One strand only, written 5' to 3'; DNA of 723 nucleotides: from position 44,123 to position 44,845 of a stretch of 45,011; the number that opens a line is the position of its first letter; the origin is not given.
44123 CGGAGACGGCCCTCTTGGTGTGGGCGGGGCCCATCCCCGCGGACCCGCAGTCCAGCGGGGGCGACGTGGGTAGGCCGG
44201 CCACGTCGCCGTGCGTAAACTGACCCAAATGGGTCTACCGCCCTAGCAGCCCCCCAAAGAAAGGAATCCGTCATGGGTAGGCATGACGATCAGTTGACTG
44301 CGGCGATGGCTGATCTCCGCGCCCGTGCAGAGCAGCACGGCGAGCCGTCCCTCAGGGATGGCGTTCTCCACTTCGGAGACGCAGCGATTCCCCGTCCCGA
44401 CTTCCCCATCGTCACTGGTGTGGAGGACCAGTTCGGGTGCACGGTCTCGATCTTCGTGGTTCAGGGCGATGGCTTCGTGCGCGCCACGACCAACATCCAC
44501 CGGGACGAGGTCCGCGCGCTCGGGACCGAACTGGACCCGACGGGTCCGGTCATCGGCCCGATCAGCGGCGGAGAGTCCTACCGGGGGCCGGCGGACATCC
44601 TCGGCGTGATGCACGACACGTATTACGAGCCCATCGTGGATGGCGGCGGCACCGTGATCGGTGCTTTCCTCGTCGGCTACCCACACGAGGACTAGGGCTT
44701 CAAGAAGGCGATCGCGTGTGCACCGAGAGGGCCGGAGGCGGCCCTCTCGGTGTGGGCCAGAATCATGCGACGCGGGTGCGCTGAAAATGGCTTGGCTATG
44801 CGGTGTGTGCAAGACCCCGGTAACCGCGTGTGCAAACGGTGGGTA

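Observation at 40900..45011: Accessory mosaic starting at the exact 3' end of the tmRNA gene: candidate ssrA-targeted island or cassette array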

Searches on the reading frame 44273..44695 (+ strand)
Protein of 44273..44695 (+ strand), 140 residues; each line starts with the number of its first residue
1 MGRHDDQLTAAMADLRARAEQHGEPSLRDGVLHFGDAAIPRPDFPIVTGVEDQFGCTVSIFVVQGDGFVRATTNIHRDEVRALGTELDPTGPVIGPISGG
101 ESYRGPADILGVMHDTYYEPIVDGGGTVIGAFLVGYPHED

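Call 8: search_protein_families(library=pfam, max_evalue=0.01, proteins=[window:44273-44695:+])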
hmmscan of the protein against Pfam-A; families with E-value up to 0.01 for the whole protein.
window:44273-44695:+ (140 aa): 3 families
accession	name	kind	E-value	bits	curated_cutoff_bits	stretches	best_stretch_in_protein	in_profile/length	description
PF17201.10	Cache_3-Cache_2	-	1.5e-23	84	27.7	1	16-139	60-185/299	Cache 3/Cache 2 fusion domain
PF17202.10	sCache_3_3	-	1.9e-20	73.6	28.8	1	43-139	6-98/107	Single cache domain 3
PF17203.10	sCache_3_2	-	0.0008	19.9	28.4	1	45-136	42-126/140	Single cache domain 3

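Call 9: search_protein_families(library=ncbifam, max_evalue=0.01, proteins=[window:44273-44695:+])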
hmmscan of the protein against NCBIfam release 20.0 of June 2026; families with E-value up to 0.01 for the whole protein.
window:44273-44695:+ (140 aa): 0 families

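Call 13: find_encoding_contigs(protein=window:44273-44695:+, flank=10000, max_places=10)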
Protein window:44273-44695:+ (140 aa): no gene with exactly this product is on record in the collection.

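Call 77: search_protein_families(library=phrogs, max_evalue=0.001, proteins=[window:44273-44695:+])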
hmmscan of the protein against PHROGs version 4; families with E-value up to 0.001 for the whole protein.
window:44273-44695:+ (140 aa): 0 families

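Call 83: find_homologous_proteins(query=window:44273-44695:+, max_evalue=1e-20)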
Query window:44273-44695:+ (140 aa): 18 proteins with E <= 1e-20 among 52 candidates.
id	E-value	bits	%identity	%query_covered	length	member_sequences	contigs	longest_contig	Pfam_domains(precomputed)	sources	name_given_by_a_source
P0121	1.3e-88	312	100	100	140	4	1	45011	PF17201.11,PF17202.11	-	-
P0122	4.2e-67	243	79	99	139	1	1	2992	PF17201.11,PF17202.11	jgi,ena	-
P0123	5.6e-66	239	83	92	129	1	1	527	PF17201.11,PF17202.11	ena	-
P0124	5.0e-59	216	72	98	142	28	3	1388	PF17201.11,PF17202.11,PF17203.11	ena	-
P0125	6.8e-58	213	72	98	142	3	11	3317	PF17201.11,PF17202.11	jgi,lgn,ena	jgi:hypothetical protein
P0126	1.7e-57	211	72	98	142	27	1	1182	PF17201.11,PF17202.11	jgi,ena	-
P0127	4.9e-57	210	69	98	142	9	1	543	PF17201.11,PF17202.11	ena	-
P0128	5.0e-57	210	70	99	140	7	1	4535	PF17201.11,PF17202.11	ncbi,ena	-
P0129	5.3e-57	210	70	98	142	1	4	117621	PF17201.11,PF17202.11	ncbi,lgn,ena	-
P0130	1.3e-56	209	69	99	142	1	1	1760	PF17201.11,PF17202.11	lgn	-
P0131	2.6e-53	198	69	96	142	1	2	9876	PF17201.11,PF17202.11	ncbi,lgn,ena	-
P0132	1.4e-52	196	65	96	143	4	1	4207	PF17201.11,PF17202.11,PF17203.11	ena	-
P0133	8.0e-52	193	66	96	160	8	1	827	PF17201.11,PF17202.11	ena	-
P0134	1.0e-51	193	66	97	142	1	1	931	PF17201.11,PF17202.11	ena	-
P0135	1.7e-50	189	65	92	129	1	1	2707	PF17201.11,PF17202.11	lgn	-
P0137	6.0e-49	184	60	96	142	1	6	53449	PF17201.11,PF17202.11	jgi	-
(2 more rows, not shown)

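Call 84: find_encoding_contigs(protein=P0129, flank=10000, max_places=2)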
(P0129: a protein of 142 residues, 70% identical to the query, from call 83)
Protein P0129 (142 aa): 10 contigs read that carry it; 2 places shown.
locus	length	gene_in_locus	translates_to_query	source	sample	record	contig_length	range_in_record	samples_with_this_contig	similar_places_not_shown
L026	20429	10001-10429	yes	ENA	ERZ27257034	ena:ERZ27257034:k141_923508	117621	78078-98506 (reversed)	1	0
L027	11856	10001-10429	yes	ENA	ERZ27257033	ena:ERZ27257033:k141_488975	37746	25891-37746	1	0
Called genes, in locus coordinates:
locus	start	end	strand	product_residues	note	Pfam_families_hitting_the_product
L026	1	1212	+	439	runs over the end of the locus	PF21799:MurD-like_N (weak), PF08245:Mur_ligase_M, PF02875:Mur_ligase_C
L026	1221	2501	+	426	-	PF01098:FTSW_RODA_SPOVE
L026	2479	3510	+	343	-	PF03033:Glyco_transf_28, PF13579:Glyco_trans_4_4 (weak), PF04101:Glyco_tran_28_C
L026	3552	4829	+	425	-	PF01225:Mur_ligase, PF08245:Mur_ligase_M, PF02875:Mur_ligase_C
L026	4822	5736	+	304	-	PF01565:FAD_binding_4, PF02873:MurB_C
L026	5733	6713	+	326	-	-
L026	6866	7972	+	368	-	PF00091:Tubulin, PF12327:FtsZ_C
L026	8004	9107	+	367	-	PF01571:GCV_T, PF08669:GCV_T_C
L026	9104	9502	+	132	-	PF01597:GCV_H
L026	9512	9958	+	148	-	PF09424:YqeY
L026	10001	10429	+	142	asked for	PF17201:Cache_3-Cache_2, PF17202:sCache_3_3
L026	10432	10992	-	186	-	PF13468:Glyoxalase_3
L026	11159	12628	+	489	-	PF00180:Iso_dh, PF18324:Isocitrate_DH_C_bact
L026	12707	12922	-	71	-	-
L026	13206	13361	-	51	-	-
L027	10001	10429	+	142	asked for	PF17201:Cache_3-Cache_2, PF17202:sCache_3_3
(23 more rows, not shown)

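Call 85: find_encoding_contigs(protein=P0137, flank=10000, max_places=2)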
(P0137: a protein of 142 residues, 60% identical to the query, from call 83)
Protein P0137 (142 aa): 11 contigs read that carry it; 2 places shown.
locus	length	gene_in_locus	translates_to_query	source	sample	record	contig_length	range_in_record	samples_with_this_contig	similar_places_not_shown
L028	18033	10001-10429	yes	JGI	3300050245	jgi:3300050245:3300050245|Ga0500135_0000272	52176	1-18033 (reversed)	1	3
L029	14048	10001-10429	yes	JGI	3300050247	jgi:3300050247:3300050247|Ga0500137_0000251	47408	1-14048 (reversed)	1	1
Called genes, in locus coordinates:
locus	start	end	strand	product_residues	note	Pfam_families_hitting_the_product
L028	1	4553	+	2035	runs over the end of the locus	PF25390:WD40_RLD (weak), PF13540:RCC1_2 (weak), PF07646:Kelch_2 (faint), PF13540:RCC1_2 (weak), PF25390:WD40_RLD, PF13540:RCC1_2, PF19077:Big_13 (weak), PF13415:Beta-prop_FBX42, +7 more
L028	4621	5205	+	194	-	PF22594:GTP-eEF1A_C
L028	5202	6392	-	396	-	PF07995:GSDH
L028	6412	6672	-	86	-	-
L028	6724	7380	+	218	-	-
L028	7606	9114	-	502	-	PF04244:DPRP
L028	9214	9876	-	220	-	-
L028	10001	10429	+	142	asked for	PF17201:Cache_3-Cache_2, PF17202:sCache_3_3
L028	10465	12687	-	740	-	PF00384:Molybdopterin, PF01568:Molydop_binding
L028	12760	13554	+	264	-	PF02634:FdhD-NarQ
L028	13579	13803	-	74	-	PF11534:HTHP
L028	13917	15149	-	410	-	PF13458:Peripla_BP_6, PF01094:ANF_receptor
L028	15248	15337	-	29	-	-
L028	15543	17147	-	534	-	PF00324:AA_permease, PF13520:AA_permease_2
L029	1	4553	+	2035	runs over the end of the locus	PF25390:WD40_RLD (weak), PF13540:RCC1_2 (weak), PF07646:Kelch_2 (faint), PF13540:RCC1_2 (weak), PF25390:WD40_RLD, PF13540:RCC1_2, PF19077:Big_13 (weak), PF13415:Beta-prop_FBX42, +7 more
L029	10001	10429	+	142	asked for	PF17201:Cache_3-Cache_2, PF17202:sCache_3_3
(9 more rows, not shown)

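Call 86: find_encoding_contigs(protein=P0122, flank=10000, max_places=2)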
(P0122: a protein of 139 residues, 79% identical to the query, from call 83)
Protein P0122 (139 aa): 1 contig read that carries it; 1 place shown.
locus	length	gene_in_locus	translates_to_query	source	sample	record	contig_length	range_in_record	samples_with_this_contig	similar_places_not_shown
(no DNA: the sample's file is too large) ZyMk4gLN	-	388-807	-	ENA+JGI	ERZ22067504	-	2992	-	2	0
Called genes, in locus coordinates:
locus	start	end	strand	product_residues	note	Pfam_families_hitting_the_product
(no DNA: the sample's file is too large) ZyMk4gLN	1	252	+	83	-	?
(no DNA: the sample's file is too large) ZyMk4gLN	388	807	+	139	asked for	PF17201:Cache_3-Cache_2, PF17202:sCache_3_3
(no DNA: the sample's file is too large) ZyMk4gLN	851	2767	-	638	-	PF05362:Lon_C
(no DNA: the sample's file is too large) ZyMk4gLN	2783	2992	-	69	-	?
